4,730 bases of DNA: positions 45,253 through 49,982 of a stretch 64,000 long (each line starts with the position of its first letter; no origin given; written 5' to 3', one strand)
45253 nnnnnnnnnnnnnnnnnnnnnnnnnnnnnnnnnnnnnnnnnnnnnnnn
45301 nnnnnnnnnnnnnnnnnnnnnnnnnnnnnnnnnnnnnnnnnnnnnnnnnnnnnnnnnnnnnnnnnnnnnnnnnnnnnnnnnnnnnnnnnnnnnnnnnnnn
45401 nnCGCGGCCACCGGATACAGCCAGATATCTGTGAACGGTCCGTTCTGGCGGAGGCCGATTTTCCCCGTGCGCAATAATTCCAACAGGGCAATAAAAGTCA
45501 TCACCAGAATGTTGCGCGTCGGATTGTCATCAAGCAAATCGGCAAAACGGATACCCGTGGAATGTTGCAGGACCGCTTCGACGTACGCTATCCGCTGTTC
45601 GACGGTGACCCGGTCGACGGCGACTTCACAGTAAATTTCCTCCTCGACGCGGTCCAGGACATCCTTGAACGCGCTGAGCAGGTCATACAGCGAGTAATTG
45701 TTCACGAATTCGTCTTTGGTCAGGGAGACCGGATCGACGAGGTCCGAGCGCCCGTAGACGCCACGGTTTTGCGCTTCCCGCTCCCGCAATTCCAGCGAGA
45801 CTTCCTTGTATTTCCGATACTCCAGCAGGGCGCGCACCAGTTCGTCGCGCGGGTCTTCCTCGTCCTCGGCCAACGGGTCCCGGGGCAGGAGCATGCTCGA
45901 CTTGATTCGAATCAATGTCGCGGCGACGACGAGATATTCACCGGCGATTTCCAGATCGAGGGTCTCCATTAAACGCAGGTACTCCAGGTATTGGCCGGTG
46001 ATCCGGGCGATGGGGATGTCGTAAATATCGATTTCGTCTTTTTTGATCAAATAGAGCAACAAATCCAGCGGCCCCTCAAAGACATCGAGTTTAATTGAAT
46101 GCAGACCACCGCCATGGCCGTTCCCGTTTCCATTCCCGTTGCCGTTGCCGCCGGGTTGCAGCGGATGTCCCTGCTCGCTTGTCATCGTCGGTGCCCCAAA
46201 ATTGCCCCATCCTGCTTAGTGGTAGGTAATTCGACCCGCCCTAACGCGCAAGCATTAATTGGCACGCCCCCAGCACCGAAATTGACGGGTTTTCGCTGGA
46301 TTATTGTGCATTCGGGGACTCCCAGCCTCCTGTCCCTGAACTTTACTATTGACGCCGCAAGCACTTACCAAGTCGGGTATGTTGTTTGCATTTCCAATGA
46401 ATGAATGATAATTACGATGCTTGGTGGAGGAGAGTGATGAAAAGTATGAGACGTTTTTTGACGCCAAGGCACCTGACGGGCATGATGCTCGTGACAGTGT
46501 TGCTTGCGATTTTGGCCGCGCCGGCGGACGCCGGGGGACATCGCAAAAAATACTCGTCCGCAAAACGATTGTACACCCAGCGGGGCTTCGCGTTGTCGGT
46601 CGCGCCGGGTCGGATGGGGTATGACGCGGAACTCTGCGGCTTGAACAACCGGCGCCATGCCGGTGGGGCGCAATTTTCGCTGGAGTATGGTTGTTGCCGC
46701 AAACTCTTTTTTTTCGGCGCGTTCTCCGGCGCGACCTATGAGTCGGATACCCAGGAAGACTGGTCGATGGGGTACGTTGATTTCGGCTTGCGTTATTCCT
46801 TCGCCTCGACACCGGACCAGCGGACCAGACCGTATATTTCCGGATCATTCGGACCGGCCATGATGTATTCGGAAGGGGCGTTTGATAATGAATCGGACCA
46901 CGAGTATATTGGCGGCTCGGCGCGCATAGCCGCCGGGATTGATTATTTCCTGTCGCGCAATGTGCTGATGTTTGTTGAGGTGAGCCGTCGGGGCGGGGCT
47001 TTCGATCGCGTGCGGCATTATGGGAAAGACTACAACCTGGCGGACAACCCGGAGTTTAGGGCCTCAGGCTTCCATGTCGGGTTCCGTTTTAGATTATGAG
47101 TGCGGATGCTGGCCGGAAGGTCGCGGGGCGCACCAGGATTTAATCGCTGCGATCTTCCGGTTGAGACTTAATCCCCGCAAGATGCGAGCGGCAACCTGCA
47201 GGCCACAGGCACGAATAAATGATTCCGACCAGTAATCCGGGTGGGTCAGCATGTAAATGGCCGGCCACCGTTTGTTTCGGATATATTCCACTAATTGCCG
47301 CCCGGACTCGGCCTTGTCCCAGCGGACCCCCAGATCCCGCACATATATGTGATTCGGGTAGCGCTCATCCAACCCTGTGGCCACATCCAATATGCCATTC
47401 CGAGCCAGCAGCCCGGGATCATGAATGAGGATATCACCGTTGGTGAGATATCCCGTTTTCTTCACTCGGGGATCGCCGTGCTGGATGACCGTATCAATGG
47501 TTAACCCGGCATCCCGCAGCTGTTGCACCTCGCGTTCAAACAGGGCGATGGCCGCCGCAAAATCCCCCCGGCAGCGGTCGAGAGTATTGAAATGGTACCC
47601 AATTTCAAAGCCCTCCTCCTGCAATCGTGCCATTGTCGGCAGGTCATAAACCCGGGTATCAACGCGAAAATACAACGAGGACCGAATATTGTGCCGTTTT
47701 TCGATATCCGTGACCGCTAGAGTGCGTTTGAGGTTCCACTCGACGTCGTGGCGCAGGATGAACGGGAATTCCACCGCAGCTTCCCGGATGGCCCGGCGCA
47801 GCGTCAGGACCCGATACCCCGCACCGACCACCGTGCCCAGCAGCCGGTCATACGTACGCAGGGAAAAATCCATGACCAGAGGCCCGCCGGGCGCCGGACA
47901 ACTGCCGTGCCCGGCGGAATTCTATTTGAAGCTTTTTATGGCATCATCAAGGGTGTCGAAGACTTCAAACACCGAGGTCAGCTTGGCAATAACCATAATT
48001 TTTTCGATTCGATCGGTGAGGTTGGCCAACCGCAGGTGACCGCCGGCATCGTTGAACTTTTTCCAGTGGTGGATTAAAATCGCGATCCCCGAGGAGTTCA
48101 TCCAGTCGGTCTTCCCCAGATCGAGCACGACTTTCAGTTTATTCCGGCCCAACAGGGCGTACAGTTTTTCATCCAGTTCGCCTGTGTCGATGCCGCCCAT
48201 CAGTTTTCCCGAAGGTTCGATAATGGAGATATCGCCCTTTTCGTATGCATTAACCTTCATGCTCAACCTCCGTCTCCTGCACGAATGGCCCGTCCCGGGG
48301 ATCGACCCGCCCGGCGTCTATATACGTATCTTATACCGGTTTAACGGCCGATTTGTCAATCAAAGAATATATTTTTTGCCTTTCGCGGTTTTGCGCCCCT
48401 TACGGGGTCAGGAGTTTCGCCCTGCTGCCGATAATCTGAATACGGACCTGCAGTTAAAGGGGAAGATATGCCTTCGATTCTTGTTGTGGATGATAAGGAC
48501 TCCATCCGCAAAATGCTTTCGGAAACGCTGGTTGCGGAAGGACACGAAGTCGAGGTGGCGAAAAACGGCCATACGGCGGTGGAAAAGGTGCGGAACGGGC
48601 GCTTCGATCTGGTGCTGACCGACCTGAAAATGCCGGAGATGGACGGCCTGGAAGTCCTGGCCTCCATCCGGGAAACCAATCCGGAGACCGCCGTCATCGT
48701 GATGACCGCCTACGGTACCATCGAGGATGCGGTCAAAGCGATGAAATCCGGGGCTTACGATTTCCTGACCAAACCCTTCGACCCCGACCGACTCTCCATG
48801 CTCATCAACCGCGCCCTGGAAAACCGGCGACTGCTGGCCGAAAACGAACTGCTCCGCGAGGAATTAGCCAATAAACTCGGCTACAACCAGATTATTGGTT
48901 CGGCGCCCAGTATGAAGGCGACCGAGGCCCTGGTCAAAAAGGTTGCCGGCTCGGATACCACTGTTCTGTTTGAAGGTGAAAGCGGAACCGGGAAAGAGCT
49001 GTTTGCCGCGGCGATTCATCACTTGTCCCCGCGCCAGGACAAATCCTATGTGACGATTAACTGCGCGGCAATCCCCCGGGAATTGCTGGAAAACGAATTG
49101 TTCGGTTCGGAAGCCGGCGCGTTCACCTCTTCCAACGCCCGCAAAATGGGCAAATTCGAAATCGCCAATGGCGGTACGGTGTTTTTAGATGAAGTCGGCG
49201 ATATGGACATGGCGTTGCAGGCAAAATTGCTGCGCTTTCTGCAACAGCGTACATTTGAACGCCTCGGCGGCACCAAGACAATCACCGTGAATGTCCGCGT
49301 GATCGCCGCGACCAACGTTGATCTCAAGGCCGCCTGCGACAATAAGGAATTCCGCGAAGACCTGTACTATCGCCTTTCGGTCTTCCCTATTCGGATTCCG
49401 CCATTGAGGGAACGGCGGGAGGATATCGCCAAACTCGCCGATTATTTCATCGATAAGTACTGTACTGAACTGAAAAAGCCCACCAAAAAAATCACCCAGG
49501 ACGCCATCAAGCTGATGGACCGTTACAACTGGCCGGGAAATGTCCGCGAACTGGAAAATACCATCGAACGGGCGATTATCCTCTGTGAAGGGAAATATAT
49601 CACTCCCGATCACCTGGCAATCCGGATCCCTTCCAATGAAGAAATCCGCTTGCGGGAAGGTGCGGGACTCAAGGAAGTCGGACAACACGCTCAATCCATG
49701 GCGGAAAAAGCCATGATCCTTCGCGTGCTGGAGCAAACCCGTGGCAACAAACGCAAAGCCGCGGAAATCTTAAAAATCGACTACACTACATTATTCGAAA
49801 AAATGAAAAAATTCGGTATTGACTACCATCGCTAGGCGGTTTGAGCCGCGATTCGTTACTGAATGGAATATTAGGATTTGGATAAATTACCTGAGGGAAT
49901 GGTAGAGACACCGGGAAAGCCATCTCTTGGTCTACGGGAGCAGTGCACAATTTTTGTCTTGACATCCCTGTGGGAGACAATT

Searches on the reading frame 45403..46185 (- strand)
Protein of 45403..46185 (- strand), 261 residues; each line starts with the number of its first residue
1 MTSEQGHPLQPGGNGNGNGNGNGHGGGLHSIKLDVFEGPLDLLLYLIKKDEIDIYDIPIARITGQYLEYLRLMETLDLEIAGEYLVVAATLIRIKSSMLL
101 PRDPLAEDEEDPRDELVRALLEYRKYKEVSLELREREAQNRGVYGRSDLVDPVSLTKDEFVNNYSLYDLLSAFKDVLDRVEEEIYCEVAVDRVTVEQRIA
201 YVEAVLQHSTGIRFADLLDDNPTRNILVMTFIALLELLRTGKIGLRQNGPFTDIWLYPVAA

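Call 34: search_protein_families(library=pfam, proteins=[window:45403-46185:-], max_evalue=0.00001)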
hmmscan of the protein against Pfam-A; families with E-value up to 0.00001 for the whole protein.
window:45403-46185:- (261 aa): 1 family
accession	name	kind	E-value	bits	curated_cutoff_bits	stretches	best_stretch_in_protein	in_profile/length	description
PF02616.19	SMC_ScpA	-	1e-38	134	24.6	1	46-255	1-228/232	Segregation and condensation protein ScpA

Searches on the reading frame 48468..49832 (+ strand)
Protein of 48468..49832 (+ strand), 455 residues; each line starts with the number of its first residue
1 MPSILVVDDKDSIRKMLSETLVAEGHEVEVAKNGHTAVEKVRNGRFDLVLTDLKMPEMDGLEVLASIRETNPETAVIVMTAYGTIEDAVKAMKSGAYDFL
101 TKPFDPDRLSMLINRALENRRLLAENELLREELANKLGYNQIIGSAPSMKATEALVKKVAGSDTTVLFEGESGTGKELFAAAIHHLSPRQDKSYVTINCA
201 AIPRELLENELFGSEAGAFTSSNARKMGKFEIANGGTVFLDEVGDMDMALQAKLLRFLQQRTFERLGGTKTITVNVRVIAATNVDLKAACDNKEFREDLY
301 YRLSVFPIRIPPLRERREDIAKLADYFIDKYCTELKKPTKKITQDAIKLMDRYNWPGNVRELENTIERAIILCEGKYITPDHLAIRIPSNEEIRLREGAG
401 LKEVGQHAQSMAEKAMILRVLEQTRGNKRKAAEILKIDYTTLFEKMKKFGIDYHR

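Call 34: search_protein_families(library=pfam, proteins=[window:48468-49832:+], max_evalue=0.00001)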
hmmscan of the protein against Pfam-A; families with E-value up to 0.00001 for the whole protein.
window:48468-49832:+ (455 aa): 6 families
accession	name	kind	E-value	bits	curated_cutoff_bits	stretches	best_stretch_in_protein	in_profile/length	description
PF00158.32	Sigma54_activat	-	7.2e-68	228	20.2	1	142-308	1-167/168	Sigma-54 interaction domain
PF00072.30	Response_reg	-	3.1e-34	117.9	30.2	1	4-112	1-109/111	Response regulator receiver domain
PF25601.1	AAA_lid_14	-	8.1e-28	96.5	27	1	314-390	1-77/87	AAA+ ATPase lid domain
PF14532.12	Sigma54_activ_2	-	1.4e-19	71.1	25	1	143-313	1-138/138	Sigma-54 interaction domain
PF02954.25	HTH_8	-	1.3e-11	44.5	22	1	411-449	4-42/42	Bacterial regulatory protein, Fis family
PF07728.20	AAA_5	-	4e-08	33.8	22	1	166-284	2-123/139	AAA domain (dynein-related subfamily)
